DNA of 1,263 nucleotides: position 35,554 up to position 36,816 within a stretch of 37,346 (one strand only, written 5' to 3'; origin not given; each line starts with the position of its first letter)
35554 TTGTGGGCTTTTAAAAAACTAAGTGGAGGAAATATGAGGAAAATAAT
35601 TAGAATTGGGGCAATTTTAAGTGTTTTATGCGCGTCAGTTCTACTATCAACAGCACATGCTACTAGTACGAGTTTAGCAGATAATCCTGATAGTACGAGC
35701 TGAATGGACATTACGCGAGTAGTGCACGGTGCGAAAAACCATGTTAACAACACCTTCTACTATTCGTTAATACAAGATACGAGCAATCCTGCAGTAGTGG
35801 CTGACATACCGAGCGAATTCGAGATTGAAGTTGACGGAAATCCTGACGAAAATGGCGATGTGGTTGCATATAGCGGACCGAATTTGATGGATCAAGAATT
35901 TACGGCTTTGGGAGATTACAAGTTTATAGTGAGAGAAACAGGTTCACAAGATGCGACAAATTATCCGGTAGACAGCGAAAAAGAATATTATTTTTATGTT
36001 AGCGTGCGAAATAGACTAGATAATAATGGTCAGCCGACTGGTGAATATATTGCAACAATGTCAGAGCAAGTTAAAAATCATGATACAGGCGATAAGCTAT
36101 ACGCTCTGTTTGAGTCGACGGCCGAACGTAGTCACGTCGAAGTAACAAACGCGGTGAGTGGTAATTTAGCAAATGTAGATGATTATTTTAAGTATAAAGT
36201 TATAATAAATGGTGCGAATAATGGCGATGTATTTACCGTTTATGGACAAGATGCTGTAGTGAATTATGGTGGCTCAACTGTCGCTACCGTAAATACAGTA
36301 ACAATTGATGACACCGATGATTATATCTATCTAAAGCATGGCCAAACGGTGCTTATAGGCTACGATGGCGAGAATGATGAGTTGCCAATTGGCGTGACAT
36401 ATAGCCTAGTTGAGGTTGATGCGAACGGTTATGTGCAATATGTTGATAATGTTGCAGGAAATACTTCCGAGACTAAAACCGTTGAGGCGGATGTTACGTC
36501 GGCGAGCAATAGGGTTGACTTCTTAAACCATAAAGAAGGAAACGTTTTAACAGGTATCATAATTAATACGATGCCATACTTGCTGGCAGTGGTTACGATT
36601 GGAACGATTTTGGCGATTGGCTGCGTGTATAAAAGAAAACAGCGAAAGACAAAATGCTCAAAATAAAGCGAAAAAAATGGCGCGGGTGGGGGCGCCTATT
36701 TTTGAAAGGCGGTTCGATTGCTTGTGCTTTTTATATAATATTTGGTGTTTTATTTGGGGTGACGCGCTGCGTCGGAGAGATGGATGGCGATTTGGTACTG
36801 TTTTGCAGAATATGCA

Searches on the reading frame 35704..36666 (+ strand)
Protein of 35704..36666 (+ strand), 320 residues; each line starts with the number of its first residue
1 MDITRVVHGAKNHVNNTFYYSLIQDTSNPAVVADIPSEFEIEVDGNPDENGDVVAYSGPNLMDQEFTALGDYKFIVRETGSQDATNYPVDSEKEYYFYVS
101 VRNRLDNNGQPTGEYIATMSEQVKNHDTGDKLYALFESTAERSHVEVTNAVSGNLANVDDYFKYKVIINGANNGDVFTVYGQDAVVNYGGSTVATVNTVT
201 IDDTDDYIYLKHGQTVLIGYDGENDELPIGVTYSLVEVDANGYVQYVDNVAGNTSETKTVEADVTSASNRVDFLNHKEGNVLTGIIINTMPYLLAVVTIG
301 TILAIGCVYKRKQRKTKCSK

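Call 21: search_protein_families(library=pfam, proteins=[window:35704-36666:+], max_evalue=0.001)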
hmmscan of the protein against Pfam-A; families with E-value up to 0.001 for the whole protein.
window:35704-36666:+ (320 aa): 1 family
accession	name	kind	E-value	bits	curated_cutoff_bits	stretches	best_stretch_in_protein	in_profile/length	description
PF24547.1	DUF7601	-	9.1e-10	39.6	27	1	145-276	3-115/116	Domain of unknown function (DUF7601)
